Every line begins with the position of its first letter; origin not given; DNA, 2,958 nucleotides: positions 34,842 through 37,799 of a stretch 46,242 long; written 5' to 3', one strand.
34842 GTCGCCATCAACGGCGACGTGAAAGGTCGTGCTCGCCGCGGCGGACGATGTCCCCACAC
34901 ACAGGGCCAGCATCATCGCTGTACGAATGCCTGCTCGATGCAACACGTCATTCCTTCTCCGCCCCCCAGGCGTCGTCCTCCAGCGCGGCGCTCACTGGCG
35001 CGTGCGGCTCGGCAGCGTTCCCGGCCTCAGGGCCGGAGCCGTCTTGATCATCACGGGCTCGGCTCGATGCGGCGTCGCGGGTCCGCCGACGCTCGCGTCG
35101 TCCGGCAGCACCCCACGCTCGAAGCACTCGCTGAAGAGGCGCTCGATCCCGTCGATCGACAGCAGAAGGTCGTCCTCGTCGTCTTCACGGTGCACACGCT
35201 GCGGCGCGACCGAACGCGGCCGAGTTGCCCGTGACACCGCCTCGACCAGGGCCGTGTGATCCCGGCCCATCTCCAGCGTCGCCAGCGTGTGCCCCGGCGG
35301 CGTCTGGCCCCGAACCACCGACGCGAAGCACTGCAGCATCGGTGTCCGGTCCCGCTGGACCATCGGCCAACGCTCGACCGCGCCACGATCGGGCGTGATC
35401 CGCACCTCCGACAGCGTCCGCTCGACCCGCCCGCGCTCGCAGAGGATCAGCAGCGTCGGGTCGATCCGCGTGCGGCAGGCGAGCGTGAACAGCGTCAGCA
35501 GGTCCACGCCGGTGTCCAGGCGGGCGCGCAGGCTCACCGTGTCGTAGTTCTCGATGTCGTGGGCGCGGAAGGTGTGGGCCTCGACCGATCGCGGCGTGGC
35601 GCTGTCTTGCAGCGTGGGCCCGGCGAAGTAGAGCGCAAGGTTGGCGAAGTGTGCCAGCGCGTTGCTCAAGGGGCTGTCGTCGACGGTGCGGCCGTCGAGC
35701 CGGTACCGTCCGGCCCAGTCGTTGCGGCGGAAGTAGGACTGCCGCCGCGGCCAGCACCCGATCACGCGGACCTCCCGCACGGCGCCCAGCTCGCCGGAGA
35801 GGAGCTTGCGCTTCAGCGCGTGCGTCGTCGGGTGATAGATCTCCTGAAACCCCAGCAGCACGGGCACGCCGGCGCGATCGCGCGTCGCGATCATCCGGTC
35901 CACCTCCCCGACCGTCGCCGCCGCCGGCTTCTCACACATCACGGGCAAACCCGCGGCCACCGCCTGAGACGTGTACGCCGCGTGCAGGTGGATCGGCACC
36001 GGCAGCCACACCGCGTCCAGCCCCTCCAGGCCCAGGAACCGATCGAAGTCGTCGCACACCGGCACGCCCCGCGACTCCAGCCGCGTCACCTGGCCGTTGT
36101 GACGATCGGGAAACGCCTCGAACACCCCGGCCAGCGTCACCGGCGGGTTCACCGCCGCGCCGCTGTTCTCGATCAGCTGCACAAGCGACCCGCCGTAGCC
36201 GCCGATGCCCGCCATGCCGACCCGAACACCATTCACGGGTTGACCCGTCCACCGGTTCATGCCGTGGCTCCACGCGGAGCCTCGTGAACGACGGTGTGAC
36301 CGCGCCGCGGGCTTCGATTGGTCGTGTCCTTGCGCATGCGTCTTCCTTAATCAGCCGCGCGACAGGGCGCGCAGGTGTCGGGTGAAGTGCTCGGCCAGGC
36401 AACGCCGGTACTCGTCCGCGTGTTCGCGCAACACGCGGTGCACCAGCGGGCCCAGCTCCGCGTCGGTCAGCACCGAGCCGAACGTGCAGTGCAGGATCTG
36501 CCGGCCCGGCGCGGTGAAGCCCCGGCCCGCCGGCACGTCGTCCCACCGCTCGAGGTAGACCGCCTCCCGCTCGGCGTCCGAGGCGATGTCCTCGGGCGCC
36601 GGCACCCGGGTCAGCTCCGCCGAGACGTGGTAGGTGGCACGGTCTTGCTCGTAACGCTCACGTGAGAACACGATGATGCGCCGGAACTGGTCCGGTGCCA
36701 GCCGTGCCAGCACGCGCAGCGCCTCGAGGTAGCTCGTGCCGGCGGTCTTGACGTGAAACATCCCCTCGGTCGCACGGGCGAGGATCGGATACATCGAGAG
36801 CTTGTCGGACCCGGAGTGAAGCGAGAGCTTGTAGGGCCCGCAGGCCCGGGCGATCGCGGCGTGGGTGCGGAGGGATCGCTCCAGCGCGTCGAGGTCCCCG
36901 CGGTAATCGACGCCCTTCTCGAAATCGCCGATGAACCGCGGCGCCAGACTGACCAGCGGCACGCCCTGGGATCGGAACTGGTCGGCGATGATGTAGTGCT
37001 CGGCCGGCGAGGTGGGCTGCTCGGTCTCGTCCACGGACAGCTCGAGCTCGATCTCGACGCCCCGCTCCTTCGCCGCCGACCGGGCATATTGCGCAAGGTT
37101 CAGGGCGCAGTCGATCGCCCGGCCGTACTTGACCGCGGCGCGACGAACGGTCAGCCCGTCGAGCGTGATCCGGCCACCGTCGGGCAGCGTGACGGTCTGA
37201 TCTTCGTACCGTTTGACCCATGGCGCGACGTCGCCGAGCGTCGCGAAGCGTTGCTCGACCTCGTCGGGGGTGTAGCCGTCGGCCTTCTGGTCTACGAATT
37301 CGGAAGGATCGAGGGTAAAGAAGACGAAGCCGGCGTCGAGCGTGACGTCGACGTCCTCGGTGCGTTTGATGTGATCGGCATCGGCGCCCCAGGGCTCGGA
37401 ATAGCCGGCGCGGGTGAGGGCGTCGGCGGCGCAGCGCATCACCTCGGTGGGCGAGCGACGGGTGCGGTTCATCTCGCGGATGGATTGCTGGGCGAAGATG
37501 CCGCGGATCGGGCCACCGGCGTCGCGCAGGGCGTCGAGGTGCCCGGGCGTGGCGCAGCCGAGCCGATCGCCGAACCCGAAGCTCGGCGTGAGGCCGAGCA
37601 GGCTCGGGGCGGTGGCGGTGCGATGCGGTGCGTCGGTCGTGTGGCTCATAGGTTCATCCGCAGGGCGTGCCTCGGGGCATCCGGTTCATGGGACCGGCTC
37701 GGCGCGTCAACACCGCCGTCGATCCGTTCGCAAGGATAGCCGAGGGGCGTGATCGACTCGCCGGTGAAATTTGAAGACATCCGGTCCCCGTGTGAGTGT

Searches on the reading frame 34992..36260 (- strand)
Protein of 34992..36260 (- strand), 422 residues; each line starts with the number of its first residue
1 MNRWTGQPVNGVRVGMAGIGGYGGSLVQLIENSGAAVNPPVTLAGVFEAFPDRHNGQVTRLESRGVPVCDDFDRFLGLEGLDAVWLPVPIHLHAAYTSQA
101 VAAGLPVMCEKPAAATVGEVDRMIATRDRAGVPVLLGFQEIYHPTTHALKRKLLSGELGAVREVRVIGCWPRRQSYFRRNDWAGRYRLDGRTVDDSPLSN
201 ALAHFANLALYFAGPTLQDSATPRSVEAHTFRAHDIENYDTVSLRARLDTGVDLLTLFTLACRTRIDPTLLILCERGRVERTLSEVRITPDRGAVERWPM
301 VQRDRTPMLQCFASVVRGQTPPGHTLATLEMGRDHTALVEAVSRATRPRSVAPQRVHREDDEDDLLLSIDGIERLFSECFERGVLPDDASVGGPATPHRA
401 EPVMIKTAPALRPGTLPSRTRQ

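Call 31: search_protein_families(library=pfam, proteins=[window:34992-36260:-], max_evalue=0.001)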
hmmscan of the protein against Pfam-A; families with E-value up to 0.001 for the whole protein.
window:34992-36260:- (422 aa): 2 families
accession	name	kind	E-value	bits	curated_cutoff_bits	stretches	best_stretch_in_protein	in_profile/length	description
PF01408.29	GFO_IDH_MocA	-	3.6e-14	53.9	24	1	12-137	1-119/120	Oxidoreductase family, NAD-binding Rossmann fold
PF22725.1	GFO_IDH_MocA_C3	-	1.6e-07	31.7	27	1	148-280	3-124/124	GFO/IDH/MocA C-terminal domain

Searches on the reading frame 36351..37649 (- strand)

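Call 31: search_protein_families(library=pfam, proteins=[window:36351-37649:-], max_evalue=0.001)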
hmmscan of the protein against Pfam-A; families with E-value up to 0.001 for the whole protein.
window:36351-37649:- (432 aa): 1 family
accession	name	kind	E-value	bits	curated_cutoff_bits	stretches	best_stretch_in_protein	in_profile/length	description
PF16257.11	UxaE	-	6.2e-119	398.2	27.1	1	13-429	71-475/475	tagaturonate epimerase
